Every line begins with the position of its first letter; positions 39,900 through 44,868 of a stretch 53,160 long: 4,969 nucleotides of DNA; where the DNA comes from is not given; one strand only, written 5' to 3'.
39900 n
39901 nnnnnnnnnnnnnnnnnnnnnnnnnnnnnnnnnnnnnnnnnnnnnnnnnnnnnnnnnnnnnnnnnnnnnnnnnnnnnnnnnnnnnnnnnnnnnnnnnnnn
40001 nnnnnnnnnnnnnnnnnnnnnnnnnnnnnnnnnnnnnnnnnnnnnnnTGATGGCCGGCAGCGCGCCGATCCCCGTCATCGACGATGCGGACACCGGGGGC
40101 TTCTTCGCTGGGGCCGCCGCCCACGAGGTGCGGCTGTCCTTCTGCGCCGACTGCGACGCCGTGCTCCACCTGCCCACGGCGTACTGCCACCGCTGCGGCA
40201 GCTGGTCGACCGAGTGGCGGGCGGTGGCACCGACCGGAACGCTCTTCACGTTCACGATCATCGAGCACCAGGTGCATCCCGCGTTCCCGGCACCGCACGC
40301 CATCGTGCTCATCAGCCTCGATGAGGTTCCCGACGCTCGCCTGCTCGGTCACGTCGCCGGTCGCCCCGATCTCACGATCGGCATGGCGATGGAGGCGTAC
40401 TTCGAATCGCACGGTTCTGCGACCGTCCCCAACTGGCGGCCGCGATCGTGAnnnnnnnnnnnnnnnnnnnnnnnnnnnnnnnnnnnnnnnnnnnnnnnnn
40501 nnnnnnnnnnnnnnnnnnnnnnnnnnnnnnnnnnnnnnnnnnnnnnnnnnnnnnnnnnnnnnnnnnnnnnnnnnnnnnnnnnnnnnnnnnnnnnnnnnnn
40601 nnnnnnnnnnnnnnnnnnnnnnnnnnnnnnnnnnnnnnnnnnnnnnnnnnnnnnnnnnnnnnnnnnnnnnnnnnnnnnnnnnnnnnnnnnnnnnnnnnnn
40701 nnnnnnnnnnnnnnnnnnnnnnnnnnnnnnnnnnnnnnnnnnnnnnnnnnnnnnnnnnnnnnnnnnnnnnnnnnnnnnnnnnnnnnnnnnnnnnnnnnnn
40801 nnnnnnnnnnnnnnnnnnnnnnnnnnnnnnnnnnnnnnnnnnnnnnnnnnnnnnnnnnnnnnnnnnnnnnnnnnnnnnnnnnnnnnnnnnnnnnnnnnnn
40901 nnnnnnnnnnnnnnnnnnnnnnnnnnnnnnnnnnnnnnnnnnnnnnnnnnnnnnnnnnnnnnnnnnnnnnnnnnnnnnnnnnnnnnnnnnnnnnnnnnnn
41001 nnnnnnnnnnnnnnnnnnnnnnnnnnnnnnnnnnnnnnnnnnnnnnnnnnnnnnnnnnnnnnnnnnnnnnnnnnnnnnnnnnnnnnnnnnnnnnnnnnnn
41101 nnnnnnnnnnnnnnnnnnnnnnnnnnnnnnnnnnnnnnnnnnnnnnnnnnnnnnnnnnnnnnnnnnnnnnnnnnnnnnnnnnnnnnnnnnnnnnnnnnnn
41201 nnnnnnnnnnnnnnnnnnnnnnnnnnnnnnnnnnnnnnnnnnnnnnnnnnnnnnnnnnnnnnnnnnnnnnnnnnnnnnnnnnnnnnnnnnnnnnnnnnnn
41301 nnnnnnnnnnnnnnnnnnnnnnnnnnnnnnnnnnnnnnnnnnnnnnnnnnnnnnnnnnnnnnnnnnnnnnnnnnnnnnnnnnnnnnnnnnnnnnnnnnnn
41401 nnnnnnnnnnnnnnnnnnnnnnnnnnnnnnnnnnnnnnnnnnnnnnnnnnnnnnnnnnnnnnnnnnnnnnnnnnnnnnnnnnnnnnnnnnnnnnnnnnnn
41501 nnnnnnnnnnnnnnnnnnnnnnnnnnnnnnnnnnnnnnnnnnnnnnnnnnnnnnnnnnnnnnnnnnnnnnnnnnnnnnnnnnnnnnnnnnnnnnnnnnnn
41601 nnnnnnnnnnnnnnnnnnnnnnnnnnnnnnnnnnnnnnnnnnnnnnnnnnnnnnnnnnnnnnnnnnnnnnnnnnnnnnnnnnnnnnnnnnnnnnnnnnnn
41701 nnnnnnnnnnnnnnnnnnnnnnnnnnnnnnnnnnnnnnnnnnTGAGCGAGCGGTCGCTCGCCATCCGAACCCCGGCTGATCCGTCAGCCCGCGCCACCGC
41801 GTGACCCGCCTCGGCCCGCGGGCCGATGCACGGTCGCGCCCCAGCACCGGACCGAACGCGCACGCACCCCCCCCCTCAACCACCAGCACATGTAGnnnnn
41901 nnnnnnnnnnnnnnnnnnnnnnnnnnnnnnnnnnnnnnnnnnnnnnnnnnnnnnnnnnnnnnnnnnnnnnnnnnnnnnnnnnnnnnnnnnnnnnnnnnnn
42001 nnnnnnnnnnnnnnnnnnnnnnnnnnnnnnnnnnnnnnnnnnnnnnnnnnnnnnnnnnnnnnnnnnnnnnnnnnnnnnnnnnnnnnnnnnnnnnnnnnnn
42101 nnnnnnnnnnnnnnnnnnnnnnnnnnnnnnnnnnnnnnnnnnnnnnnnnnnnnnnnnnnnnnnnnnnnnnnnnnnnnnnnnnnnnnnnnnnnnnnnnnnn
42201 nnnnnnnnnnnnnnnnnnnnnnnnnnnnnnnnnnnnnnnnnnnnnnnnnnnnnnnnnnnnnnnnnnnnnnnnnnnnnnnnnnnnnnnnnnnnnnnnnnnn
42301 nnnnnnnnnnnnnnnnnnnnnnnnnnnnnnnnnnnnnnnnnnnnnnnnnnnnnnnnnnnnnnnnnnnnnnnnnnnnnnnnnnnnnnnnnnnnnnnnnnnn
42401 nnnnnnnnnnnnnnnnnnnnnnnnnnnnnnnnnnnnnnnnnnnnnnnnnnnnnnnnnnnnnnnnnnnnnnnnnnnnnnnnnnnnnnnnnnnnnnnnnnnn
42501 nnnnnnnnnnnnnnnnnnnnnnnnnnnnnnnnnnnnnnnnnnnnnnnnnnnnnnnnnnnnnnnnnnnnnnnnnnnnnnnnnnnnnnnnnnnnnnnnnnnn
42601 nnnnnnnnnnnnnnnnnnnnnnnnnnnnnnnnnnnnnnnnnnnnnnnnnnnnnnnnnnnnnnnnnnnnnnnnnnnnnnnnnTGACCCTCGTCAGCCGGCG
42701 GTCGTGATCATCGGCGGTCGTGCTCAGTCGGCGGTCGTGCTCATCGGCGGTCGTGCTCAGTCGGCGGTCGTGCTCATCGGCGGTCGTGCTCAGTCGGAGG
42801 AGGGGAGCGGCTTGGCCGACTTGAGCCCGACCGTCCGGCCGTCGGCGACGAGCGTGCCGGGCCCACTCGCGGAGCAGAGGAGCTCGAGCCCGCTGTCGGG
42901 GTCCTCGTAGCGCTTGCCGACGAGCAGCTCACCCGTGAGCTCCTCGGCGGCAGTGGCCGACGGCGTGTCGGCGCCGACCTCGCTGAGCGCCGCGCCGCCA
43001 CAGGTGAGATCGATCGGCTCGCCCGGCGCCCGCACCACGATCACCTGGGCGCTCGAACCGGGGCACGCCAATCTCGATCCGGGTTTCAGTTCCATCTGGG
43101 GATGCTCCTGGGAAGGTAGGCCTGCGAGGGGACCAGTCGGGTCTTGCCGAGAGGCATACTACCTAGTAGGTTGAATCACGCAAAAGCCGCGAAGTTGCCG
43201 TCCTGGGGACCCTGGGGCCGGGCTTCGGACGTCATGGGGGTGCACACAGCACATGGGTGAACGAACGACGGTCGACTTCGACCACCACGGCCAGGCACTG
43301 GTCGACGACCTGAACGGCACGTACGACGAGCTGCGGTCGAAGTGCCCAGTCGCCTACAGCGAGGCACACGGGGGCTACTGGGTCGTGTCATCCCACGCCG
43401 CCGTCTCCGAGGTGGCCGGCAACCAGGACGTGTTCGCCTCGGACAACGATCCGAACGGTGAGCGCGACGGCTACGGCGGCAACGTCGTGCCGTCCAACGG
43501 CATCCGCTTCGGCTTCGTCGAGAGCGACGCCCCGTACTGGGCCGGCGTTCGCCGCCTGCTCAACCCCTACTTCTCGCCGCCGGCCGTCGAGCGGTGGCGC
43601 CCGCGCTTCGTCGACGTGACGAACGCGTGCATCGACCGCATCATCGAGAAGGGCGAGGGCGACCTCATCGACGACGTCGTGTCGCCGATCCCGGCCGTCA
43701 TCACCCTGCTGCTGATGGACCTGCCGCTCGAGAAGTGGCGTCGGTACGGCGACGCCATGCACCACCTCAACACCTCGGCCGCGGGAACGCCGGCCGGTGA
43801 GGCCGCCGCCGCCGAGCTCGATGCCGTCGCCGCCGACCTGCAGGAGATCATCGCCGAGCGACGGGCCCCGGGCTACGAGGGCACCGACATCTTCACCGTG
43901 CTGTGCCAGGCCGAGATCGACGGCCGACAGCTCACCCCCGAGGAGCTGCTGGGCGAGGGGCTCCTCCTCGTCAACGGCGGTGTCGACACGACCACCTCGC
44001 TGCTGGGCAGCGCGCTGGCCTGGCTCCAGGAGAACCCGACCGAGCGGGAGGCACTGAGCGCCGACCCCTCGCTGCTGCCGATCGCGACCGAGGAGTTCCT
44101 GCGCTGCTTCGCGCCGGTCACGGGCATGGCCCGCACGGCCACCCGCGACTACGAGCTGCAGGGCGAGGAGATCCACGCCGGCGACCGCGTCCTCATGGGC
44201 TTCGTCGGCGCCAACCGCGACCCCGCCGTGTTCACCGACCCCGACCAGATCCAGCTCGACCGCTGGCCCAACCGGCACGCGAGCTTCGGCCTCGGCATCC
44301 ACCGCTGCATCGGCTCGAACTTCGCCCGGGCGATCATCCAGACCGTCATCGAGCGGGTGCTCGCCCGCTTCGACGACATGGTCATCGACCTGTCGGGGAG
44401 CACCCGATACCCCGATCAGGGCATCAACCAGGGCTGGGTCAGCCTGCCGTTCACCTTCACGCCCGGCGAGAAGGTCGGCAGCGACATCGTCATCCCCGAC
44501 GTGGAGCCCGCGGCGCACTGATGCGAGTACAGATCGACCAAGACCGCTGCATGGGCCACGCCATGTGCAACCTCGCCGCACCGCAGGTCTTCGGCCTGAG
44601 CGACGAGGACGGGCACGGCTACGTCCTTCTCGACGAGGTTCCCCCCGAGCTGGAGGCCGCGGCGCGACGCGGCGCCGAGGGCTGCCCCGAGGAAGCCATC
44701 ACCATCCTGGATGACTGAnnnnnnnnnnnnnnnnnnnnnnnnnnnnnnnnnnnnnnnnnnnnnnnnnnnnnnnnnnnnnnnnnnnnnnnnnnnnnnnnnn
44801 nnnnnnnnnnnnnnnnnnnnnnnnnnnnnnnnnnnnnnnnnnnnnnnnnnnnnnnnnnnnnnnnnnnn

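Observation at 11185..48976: One 19-bp promoter-embedded operator precedes nearly every transcription unit from 11 kb to 53 kb (a dispersed regulon)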

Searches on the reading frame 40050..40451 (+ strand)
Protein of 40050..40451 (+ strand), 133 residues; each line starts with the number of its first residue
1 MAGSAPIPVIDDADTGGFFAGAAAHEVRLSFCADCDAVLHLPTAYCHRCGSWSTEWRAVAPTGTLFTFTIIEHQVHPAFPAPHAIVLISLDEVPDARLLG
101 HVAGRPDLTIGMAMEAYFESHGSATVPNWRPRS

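Call 23: search_protein_families(library=pfam, proteins=[window:40050-40451:+], max_evalue=0.01)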
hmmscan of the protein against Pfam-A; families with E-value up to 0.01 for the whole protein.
window:40050-40451:+ (133 aa): 3 families
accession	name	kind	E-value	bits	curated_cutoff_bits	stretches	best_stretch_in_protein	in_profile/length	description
PF01796.24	OB_ChsH2_C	-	6.7e-12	45.6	27.1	1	56-119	1-65/65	ChsH2, C-terminal OB-fold domain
PF12172.15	zf-ChsH2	-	7.7e-06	26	23.2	1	20-51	2-33/37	ChsH2, rubredoxin-like zinc ribbon domain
PF12773.13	DZR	-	0.0061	17.1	27.3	1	27-50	22-45/45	Double zinc ribbon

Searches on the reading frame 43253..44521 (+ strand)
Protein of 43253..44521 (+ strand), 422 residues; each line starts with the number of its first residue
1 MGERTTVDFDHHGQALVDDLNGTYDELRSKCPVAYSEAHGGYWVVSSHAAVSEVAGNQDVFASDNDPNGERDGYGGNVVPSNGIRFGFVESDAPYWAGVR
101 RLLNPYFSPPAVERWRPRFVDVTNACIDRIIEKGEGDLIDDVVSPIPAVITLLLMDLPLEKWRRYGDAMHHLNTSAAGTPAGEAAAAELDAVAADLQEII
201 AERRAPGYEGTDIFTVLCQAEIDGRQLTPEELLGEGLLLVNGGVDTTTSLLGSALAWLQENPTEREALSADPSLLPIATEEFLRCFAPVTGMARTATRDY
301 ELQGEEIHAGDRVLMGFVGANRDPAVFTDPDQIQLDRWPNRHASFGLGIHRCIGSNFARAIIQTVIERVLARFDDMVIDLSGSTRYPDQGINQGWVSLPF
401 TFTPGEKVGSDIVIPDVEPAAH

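Call 12: search_protein_families(library=pfam, proteins=[window:43253-44521:+])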
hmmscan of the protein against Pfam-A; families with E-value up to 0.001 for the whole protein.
window:43253-44521:+ (422 aa): 1 family
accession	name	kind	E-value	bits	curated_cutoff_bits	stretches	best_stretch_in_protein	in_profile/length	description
PF00067.27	p450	-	2.5e-25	89.6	22.8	1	181-374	205-433/462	Cytochrome P450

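Call 55: search_solved_structures(query=window:43253-44521:+, max_evalue=1e-40)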
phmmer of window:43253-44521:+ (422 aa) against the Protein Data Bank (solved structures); distinct sequences matched with E-value up to 1e-40: 18.
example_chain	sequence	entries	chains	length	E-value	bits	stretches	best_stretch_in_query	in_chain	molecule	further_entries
8vxi_A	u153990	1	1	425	4.3e-55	190.6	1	40-410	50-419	CYP125MRCA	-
8vxg_A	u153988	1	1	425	4.2e-54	187.3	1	40-410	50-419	CYP125MRCA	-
5l90_A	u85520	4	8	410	1.8e-47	165.5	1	23-376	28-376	Cytochrome P450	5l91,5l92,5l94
2yoo_A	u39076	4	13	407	6.9e-46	160.3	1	68-407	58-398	P450 HEME-THIOLATE PROTEIN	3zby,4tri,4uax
7sh5_A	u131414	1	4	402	1.1e-44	156.3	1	73-406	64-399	Cytochrome P450 142A3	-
8fz8_A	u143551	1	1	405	1.3e-44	156.1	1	24-398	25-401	Cytochrome P450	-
2xkr_A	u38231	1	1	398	1.3e-44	156.1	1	74-408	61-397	PUTATIVE CYTOCHROME P450 142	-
7p5t_A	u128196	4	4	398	1.3e-44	156.1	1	74-408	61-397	Steroid C26-monooxygenase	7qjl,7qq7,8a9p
8a6w_B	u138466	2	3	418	1.4e-44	155.9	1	73-408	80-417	Steroid C26-monooxygenase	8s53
7smz_A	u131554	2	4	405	2.3e-44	155.2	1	73-407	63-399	Cytochrome P450 142A3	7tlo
4fb2_A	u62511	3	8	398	2.8e-44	155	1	29-408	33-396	P450cin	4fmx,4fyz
1t2b_A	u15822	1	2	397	2.8e-44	155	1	29-408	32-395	P450cin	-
4l77_A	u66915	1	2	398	2.8e-44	154.9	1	29-408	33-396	P450cin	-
3bdz_A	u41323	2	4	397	2.8e-44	154.9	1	29-408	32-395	P450cin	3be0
4l6g_A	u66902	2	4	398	3.7e-44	154.5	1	29-408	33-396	P450cin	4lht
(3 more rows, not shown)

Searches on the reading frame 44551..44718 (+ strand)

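Call 12: search_protein_families(library=pfam, proteins=[window:44551-44718:+])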
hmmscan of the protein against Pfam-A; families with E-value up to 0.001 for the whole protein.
window:44551-44718:+ (55 aa): 2 families
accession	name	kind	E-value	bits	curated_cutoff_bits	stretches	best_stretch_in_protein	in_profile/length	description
PF13459.11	Fer4_15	-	2.2e-09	38.3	22.4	1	1-52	9-66/66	4Fe-4S single cluster domain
PF13370.11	Fer4_13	-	7.6e-09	36.6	24.5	1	2-51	8-57/58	4Fe-4S single cluster domain of Ferredoxin I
